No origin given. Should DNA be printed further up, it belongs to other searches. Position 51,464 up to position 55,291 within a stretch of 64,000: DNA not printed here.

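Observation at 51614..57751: Two giant polytopic proteins (1175 and 686 aa) of unassigned family with a small membrane ORF between them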

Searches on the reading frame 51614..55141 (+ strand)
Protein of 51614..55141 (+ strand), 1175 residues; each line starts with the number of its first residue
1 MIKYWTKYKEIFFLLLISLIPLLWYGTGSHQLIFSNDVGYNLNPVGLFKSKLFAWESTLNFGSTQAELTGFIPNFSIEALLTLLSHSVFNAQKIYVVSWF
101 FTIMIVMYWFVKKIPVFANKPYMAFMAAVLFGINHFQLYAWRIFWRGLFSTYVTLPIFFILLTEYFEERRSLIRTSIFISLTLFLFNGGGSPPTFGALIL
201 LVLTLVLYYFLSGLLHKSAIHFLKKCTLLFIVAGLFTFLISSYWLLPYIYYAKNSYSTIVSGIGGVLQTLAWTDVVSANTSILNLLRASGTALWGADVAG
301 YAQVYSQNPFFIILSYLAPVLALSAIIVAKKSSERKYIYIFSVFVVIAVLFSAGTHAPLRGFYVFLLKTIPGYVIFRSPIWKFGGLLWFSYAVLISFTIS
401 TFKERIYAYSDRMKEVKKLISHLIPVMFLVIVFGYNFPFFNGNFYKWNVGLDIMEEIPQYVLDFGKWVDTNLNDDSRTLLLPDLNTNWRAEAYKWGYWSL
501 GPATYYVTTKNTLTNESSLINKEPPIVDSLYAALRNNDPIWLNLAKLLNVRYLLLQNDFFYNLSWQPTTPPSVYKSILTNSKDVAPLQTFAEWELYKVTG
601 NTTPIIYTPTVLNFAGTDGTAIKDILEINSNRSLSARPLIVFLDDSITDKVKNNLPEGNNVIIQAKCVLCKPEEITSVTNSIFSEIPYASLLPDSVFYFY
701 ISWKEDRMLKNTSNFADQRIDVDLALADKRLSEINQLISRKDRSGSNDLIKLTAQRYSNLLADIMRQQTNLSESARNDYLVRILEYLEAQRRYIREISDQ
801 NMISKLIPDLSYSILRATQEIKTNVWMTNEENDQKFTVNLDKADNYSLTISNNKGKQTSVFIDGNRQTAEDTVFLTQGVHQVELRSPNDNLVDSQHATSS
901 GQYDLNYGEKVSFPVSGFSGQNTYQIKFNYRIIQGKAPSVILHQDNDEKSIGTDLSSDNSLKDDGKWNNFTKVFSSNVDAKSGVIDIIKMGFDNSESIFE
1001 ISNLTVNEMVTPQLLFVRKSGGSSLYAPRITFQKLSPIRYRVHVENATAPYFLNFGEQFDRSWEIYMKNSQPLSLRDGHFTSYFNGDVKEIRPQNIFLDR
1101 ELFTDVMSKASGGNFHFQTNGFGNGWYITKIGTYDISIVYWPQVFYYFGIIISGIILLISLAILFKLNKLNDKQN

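Call 6: search_protein_families(library=pfam, proteins=[window:51614-55141:+], max_evalue=1)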
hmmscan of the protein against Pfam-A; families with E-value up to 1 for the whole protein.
window:51614-55141:+ (1175 aa): 1 family
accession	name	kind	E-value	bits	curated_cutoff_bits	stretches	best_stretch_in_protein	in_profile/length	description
PF18915.5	DUF5667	-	5.4e-05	24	27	1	691-767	2-80/99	Domain of unknown function (DUF5667)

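Call 7: search_protein_families(library=ncbifam, proteins=[window:51614-55141:+], max_evalue=1)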
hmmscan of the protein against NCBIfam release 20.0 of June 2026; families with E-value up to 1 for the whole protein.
window:51614-55141:+ (1175 aa): 0 families

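Call 11: search_solved_structures(query=window:51614-55138:+, max_evalue=10)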
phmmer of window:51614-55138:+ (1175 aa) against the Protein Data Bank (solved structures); distinct sequences matched with E-value up to 10: 32.
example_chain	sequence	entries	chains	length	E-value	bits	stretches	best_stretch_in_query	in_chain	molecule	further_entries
9eyd_A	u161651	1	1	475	0.1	13.7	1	118-170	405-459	Lysine-specific permease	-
2r9h_A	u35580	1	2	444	0.84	10.7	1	389-454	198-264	H(+)/Cl(-) exchange transporter clcA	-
6adc_A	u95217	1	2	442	0.9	10.6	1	387-454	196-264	H(+)/Cl(-) exchange transporter ClcA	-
4kk8_A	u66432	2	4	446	0.91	10.5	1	387-454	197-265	H(+)/Cl(-) exchange transporter ClcA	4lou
4kk9_A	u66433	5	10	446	0.91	10.5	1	387-454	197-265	H(+)/Cl(-) exchange transporter ClcA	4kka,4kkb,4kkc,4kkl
4ene_A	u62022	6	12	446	0.91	10.5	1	387-454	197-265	H(+)/Cl(-) exchange transporter ClcA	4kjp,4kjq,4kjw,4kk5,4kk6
6lsc_A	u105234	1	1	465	0.96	10.5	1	387-454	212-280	H(+)/Cl(-) exchange transporter ClcA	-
3ejz_A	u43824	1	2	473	0.96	10.5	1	387-454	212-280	H(+)/Cl(-) exchange transporter clcA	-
2fec_A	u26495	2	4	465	0.96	10.5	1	387-454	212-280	H(+)/Cl(-) exchange transporter clcA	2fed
8ga5_A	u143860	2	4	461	0.97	10.4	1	387-454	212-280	H(+)/Cl(-) exchange transporter ClcA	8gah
1otu_A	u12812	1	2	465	0.98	10.4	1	387-454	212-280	Voltage-gated ClC-type chloride channel eriC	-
1ott_A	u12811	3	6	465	0.98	10.4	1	387-454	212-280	Voltage-gated ClC-type chloride channel eriC | CLC Cl transporter | H(+)/Cl(-) exchange transporter ClcA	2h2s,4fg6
1ots_A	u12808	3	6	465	0.98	10.4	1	387-454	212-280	Voltage-gated ClC-type chloride channel eriC | H(+)/Cl(-) exchange transporter clcA | CLC Cl transporter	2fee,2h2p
8ga0_A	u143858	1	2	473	0.98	10.4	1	387-454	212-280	H(+)/Cl(-) exchange transporter ClcA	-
2hlf_A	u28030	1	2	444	1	10.4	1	387-454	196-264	H(+)/Cl(-) exchange transporter clcA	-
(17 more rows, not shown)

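Call 13: find_homologous_proteins(query=window:51614-55138:+, max_evalue=0.001)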
Query window:51614-55138:+ (1175 aa): 48 proteins with E <= 0.001 among 8000 candidates.
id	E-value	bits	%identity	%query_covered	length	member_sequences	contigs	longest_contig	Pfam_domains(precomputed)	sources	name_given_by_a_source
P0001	0.0e+0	2660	100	100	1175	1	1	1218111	-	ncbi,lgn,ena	-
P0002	1.2e-259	883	37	96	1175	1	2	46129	-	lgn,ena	-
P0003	3.0e-226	772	36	98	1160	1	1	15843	PF18915.6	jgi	-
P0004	1.6e-205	704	42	68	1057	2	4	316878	PF11847.14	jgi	jgi:hypothetical protein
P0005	1.2e-193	664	33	99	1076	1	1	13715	-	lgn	-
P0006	1.1e-190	654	42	67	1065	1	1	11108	-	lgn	-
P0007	4.3e-185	636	35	98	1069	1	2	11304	-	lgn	-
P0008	8.5e-184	632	34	98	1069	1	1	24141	-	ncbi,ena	-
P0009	1.0e-183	631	38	70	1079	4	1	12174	PF11847.14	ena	-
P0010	6.7e-182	625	40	61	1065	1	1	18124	-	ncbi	-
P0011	6.8e-178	612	32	99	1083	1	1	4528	-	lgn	-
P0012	2.4e-175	604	38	66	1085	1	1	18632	-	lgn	-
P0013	7.1e-173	596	37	68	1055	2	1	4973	PF18915.6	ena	-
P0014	2.2e-171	591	38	68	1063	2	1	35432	-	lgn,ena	-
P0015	1.7e-160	555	40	51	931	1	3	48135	-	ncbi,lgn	-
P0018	1.1e-130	456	29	91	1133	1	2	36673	PF11847.14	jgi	jgi:hypothetical protein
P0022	4.0e-117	411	28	99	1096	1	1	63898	PF11847.14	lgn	-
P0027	4.7e-110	387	27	98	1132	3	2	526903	-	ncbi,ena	-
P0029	2.4e-108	382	27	98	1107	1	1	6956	PF11847.14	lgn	-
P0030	1.1e-102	363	28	68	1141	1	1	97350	PF11847.14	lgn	-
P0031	5.5e-102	361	27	98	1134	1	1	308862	PF11847.14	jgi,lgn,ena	-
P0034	2.9e-90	322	31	50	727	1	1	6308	PF11847.14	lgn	-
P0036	5.8e-88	314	28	73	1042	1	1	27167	PF11847.14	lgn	-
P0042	9.1e-74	267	30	50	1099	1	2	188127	PF11847.14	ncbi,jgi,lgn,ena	jgi:hypothetical protein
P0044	8.0e-68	248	26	60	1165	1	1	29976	PF11847.14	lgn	-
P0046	1.1e-59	221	23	98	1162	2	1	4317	PF11847.14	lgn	-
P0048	9.8e-9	52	22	63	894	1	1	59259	PF11847.14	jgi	jgi:hypothetical protein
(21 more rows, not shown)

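Call 14: find_encoding_contigs(protein=P0001, flank=10000, max_places=3)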
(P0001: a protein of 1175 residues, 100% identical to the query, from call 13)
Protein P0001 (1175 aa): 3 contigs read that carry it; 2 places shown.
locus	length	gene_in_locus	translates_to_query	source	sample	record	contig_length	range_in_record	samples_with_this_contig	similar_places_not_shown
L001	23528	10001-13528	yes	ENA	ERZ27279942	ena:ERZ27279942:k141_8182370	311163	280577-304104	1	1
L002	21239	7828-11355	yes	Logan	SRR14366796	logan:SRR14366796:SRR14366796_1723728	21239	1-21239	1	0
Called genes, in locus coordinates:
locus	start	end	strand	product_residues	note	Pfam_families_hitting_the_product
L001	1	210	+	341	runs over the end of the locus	PF00106:adh_short (faint), PF01073:3Beta_HSD, PF01370:Epimerase, PF02719:Polysacc_synt_2 (weak), PF04321:RmlD_sub_bind, PF07993:NAD_binding_4, PF16363:GDP_Man_Dehyd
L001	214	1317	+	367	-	PF13439:Glyco_transf_4, PF20706:GT4-conflict, PF00534:Glycos_transf_1, PF13692:Glyco_trans_1_4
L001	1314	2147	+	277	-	PF00535:Glycos_transf_2, PF10111:Glyco_tranf_2_2 (weak), PF13641:Glyco_tranf_2_3 (weak)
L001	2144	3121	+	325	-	PF01073:3Beta_HSD, PF01370:Epimerase, PF02719:Polysacc_synt_2 (faint), PF16363:GDP_Man_Dehyd, PF13460:NAD_binding_10 (weak), PF07993:NAD_binding_4 (weak)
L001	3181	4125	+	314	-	PF01370:Epimerase, PF02719:Polysacc_synt_2 (faint), PF04321:RmlD_sub_bind (faint), PF01073:3Beta_HSD (faint), PF07993:NAD_binding_4 (faint), PF16363:GDP_Man_Dehyd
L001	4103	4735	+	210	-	PF01209:Ubie_methyltran (weak), PF13489:Methyltransf_23, PF00891:Methyltransf_2 (weak), PF13847:Methyltransf_31, PF08241:Methyltransf_11, PF08242:Methyltransf_12, PF13649:Methyltransf_25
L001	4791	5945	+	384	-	PF00534:Glycos_transf_1, PF13692:Glyco_trans_1_4, PF26337:Gtf3_C (weak)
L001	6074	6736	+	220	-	PF13489:Methyltransf_23, PF13847:Methyltransf_31 (weak), PF08241:Methyltransf_11, PF13649:Methyltransf_25 (weak)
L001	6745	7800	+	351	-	PF01370:Epimerase, PF02719:Polysacc_synt_2, PF04321:RmlD_sub_bind, PF16363:GDP_Man_Dehyd, PF07993:NAD_binding_4 (weak)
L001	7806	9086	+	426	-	PF00534:Glycos_transf_1, PF13692:Glyco_trans_1_4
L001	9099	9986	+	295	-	PF01209:Ubie_methyltran (weak), PF02353:CMAS (weak), PF05175:MTS (weak), PF13489:Methyltransf_23, PF13649:Methyltransf_25, PF13847:Methyltransf_31, PF08241:Methyltransf_11, PF08242:Methyltransf_12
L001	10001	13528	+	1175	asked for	-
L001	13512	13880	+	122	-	-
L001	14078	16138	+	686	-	-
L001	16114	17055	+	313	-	PF00106:adh_short (weak), PF01073:3Beta_HSD, PF01370:Epimerase, PF02719:Polysacc_synt_2 (faint), PF04321:RmlD_sub_bind, PF16363:GDP_Man_Dehyd, PF07993:NAD_binding_4 (weak)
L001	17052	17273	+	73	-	-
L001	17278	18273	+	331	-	PF01073:3Beta_HSD, PF01370:Epimerase, PF02719:Polysacc_synt_2, PF04321:RmlD_sub_bind, PF05368:NmrA (weak), PF07993:NAD_binding_4 (weak), PF13460:NAD_binding_10 (weak), PF16363:GDP_Man_Dehyd, +1 more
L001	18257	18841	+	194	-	PF13439:Glyco_transf_4 (weak)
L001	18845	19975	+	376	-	PF13439:Glyco_transf_4 (weak), PF20706:GT4-conflict, PF00534:Glycos_transf_1, PF13692:Glyco_trans_1_4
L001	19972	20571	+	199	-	PF00132:Hexapep, PF14602:Hexapep_2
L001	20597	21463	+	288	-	PF00535:Glycos_transf_2, PF13641:Glyco_tranf_2_3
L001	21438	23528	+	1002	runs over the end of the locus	-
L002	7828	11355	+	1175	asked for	-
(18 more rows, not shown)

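Call 18: search_solved_structures(query=A1, max_evalue=1, show_alignments=2)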
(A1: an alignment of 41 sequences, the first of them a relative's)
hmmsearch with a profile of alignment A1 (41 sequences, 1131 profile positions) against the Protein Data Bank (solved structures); distinct sequences matched with E-value up to 1: 31.
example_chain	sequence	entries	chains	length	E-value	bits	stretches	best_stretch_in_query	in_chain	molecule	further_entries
6w98_A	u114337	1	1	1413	2.4e-07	32.1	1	450-585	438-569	F5/8 type C domain-containing protein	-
6wbx_A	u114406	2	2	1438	2.6e-07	32.1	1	450-585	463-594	DUF3367 domain-containing protein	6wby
7rdr_A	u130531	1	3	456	2.1e-05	25.8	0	705-799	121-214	Circular tendon repeat protein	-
8hep_B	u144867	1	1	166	0.0053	17.8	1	726-850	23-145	Anti-sigma factor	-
7t03_A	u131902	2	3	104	0.018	16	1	725-817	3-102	Cold unfolding four helix bundle | Designed cold unfolding four helix bundle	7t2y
28jm_H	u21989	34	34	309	0.039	14.9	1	742-888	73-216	CDK-activating kinase assembly factor MAT1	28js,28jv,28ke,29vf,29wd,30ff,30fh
2lch_A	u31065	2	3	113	0.039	14.9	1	725-815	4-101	Protein OR38 | computationally designed four-helix bundle protein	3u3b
6xbz_H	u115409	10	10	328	0.044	14.7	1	742-888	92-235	CDK-activating kinase assembly factor MAT1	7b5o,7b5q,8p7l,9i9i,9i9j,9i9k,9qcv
6nz3_A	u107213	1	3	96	0.087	13.8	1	705-782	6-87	Design construct XAA_GGHN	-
6nyi_A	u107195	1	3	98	0.095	13.6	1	705-778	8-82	Design construct XXA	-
8fbj_A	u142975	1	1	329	0.097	13.6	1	709-808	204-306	KWOCA_60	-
6nxm_A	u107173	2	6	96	0.14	13.1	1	705-782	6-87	Design construct XAA_GVDQ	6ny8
6nx2_A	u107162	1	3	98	0.14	13.1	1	705-788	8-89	Design construct AAA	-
6o0i_A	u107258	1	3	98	0.14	13.1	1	705-780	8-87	Design construct XAA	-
6kos_A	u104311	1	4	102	0.14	13.1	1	716-799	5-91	SUWA (Super WA20)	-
4d0q_A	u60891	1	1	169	0.99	10.3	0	906-1004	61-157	HYALURONATE LYASE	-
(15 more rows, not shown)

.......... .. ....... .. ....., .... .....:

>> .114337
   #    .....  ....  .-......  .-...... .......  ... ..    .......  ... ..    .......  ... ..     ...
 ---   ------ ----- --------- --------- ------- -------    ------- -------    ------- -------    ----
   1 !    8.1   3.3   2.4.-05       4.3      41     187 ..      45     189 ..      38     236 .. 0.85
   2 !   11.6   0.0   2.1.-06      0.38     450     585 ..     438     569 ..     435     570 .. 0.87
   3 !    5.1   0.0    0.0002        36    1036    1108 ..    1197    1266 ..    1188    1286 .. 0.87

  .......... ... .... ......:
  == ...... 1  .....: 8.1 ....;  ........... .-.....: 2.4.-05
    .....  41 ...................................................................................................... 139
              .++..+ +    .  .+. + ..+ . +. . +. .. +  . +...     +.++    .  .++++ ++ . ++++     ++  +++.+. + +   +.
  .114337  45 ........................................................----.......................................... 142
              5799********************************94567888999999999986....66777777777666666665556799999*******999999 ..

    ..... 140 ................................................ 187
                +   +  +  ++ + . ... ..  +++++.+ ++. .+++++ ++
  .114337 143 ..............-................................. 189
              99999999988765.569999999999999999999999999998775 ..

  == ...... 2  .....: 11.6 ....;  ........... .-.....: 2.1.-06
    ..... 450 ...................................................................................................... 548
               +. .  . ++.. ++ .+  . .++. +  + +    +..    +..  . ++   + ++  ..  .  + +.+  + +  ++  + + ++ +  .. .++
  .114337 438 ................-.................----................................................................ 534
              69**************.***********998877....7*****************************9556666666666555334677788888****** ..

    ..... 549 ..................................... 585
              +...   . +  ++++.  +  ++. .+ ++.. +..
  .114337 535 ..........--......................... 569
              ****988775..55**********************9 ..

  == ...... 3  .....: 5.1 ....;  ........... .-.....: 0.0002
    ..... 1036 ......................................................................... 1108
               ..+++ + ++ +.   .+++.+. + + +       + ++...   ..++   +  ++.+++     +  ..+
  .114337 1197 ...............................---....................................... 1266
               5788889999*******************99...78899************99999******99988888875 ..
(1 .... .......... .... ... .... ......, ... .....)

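Call 19: search_protein_families(library=pfam, alignment_id=A1, max_evalue=0.01)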
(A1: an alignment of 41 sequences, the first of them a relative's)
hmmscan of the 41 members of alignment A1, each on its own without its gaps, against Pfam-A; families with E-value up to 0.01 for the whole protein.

A. member 1, P0001 (1175 aa): 1 family
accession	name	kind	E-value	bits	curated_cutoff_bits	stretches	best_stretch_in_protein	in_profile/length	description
PF18915.5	DUF5667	-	5.4e-05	24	27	1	691-767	2-80/99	Domain of unknown function (DUF5667)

B. families by the number of members that match (of 41 scanned): 6 families
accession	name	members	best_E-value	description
PF11847.13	GT-C_AftD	18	4.7e-12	Alpha-(1->3)-arabinofuranosyltransferase, N-terminal GT-C domain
PF18915.5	DUF5667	13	2.8e-08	Domain of unknown function (DUF5667)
PF25275.1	Golvesin_C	4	0.00028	Golvesin C-terminal domain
PF17142.10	SusF_N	1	0.0037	Outer membrane protein SusF, N-terminal domain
PF09446.15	VMA21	1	0.0074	VMA21-like domain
PF10164.14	BRI3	1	0.009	Brain protein I3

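Call 42: search_solved_structures(query=P0042, max_evalue=1, show_alignments=1)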
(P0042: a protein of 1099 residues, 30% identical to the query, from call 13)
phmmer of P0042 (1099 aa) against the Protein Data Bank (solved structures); distinct sequences matched with E-value up to 1: 0.
